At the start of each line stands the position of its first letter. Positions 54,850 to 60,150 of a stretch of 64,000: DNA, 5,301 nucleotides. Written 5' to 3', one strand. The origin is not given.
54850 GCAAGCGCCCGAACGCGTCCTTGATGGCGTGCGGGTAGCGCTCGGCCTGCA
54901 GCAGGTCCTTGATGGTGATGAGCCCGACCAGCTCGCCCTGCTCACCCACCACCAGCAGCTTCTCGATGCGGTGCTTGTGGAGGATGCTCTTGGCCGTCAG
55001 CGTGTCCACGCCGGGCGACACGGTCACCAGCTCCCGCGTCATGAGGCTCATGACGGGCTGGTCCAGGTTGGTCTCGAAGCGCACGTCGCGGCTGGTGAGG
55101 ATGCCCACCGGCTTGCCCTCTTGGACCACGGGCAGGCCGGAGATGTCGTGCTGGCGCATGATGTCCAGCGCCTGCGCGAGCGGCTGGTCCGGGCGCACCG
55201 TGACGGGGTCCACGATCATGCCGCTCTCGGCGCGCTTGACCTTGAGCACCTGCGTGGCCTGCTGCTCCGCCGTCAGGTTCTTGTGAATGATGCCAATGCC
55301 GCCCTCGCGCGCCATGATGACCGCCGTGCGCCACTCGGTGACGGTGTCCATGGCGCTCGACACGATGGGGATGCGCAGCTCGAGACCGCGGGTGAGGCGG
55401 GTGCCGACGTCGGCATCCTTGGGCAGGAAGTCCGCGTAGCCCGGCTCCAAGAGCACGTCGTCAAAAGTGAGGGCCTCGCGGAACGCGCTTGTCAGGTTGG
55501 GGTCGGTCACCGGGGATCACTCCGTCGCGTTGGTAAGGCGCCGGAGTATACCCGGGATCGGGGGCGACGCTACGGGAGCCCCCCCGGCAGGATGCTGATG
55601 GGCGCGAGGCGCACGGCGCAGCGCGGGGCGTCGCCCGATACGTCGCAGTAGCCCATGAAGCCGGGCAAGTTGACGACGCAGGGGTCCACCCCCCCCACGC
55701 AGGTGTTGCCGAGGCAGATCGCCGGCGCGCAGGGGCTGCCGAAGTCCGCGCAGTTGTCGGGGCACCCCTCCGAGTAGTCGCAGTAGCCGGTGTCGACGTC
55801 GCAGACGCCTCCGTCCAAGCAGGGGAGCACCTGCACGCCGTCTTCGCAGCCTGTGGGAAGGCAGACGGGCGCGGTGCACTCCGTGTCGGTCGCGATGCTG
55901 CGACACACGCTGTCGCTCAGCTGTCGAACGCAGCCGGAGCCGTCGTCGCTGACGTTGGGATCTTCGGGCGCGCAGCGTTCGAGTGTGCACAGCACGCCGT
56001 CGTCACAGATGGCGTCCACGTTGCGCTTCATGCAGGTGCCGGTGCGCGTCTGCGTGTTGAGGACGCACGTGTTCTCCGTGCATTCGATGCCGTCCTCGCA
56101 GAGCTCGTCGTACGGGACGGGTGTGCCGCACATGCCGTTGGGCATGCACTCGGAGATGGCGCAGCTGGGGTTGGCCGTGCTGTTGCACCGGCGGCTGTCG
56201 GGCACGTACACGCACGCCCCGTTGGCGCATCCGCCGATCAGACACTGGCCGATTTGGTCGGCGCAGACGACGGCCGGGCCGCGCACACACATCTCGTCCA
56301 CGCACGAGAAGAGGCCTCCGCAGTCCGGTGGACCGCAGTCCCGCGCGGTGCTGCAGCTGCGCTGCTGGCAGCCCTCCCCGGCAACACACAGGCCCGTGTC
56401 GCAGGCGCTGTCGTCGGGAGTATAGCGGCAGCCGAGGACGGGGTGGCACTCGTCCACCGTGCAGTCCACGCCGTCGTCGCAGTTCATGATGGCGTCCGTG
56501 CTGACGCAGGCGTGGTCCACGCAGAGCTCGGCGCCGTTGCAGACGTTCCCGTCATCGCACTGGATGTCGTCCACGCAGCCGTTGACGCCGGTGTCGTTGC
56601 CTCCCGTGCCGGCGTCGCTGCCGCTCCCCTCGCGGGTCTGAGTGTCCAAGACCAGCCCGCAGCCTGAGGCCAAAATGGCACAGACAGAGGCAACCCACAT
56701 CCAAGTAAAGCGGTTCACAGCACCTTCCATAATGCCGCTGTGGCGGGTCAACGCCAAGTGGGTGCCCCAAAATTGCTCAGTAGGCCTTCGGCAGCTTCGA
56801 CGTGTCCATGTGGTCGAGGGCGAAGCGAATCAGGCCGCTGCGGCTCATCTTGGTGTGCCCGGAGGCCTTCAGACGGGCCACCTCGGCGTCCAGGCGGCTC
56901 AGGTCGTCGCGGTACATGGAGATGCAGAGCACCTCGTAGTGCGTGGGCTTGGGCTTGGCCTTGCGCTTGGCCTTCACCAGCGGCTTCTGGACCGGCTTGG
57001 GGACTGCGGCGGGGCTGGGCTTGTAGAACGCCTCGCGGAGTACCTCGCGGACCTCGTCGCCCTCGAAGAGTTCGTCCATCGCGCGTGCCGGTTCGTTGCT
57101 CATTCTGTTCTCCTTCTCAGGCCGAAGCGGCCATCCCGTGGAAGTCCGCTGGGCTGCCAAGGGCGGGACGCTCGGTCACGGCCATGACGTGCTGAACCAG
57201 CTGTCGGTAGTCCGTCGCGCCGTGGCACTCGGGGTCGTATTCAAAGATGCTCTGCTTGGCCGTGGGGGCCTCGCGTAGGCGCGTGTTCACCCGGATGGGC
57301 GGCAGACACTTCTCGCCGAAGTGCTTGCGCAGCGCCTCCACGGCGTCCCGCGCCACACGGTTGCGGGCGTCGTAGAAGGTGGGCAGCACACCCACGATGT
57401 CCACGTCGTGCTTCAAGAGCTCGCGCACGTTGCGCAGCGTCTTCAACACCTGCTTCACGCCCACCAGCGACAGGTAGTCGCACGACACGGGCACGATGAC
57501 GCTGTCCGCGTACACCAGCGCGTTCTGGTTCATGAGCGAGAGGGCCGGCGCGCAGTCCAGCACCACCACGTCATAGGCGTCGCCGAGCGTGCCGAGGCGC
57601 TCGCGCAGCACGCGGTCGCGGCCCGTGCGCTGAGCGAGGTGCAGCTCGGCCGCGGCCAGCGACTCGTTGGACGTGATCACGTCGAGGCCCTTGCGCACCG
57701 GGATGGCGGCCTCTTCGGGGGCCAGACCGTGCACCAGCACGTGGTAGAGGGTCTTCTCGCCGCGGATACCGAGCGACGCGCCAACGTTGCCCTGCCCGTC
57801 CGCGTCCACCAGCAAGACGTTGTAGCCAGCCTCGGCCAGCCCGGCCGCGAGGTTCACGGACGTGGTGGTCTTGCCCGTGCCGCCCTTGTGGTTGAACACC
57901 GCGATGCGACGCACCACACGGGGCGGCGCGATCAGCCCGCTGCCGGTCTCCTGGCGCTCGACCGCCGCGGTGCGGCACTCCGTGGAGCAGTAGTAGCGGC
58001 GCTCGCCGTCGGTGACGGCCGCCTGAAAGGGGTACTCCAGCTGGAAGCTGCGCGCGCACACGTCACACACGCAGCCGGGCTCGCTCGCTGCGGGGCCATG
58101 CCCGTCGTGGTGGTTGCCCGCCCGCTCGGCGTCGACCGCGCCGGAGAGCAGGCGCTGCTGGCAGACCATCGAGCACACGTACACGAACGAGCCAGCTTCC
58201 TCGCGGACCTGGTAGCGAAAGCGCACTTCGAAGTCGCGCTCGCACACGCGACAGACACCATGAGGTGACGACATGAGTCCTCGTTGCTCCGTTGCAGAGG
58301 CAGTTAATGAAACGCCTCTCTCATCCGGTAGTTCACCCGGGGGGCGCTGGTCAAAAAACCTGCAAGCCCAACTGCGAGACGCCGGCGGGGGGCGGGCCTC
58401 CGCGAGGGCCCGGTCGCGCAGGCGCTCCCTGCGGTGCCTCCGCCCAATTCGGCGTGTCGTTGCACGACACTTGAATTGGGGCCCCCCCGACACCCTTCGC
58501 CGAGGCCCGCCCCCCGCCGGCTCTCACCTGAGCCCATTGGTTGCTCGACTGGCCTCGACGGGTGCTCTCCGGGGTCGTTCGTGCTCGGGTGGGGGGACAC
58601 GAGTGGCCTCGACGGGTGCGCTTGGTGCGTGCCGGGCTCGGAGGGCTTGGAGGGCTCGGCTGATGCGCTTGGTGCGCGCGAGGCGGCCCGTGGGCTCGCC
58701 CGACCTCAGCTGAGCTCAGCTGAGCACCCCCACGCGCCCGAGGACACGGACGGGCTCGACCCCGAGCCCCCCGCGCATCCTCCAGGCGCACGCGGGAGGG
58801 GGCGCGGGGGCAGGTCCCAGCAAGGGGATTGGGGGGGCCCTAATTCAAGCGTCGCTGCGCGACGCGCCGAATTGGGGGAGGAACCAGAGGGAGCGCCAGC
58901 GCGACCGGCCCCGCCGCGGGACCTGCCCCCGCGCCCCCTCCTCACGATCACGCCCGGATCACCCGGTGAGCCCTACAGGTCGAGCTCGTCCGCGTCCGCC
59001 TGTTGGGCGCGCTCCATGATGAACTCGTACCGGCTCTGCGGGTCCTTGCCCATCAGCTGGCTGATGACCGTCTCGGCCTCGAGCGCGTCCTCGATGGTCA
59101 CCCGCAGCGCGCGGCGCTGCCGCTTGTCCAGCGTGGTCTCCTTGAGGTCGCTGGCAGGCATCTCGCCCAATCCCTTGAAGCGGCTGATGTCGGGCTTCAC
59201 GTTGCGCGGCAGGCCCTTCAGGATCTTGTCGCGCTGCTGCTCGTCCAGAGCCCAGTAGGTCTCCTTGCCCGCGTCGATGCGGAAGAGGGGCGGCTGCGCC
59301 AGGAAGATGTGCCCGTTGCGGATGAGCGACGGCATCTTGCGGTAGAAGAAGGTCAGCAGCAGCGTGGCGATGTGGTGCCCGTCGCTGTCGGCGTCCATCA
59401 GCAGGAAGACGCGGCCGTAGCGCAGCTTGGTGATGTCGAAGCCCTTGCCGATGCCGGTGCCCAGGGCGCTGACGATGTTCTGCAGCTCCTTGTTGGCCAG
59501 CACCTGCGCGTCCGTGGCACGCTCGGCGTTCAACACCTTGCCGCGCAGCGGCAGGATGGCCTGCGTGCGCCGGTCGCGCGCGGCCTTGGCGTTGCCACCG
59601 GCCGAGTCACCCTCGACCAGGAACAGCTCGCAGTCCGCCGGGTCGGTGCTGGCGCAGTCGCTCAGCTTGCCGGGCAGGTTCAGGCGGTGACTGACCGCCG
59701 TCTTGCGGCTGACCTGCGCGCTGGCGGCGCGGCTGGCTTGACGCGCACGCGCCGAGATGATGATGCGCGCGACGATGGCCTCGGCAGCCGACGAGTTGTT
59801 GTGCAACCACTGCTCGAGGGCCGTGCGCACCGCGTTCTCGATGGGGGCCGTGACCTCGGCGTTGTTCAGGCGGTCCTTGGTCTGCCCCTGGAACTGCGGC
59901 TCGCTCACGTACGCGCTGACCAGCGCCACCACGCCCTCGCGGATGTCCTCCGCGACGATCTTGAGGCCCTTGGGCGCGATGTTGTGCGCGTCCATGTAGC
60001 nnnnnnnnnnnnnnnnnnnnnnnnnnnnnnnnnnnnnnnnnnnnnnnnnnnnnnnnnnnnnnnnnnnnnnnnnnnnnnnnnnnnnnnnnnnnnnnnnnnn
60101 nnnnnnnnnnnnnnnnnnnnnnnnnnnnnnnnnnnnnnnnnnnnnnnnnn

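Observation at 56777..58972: Orphan ParA-like ATPase with tandem TRASH zinc ribbons, a basic-tailed RHH partner and an upstream repeat field: candidate chromosomal type-Ib-like partition or cargo-positioning module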

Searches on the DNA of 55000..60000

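Call 8: search_rna_families(source=window, start=55000, end=60000, threshold=evalue, max_evalue=1)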
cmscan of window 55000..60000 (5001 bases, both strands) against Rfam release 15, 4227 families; matches with E-value up to 1: 0.
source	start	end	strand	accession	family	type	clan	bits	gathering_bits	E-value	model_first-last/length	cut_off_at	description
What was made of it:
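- Tried and rejected: Rfam on 55-60 kb at E <= 1: no RNA family (call 8).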

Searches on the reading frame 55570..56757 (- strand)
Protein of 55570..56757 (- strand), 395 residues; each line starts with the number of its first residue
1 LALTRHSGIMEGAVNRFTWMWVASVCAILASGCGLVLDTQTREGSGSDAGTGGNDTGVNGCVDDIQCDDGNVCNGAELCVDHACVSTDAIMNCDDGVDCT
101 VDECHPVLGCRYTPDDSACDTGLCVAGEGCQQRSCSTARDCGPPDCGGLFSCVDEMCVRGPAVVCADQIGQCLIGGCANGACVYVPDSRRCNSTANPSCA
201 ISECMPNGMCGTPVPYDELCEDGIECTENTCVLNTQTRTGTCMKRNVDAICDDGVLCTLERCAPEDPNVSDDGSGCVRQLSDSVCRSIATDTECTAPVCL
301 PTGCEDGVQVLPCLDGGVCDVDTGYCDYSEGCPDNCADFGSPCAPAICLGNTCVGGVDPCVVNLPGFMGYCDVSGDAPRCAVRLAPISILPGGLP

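Call 3: search_protein_families(library=pfam, proteins=[window:55570-56757:-], max_evalue=1)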
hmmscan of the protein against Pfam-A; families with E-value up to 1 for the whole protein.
window:55570-56757:- (395 aa): 1 family
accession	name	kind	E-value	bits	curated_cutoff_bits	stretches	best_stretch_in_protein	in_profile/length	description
PF00526.23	Dicty_CTDC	-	0.0026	17.9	27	1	92-114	1-23/24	Dictyostelium (slime mold) repeat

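Call 4: search_protein_families(library=ncbifam, proteins=[window:55570-56757:-], max_evalue=1)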
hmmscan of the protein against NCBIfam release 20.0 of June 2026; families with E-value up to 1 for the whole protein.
window:55570-56757:- (395 aa): 0 families

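Call 81: search_protein_families(library=padloc, proteins=[window:55570-56757:-], max_evalue=0.01)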
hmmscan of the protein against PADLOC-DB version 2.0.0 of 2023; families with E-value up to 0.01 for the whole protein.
window:55570-56757:- (395 aa): 0 families
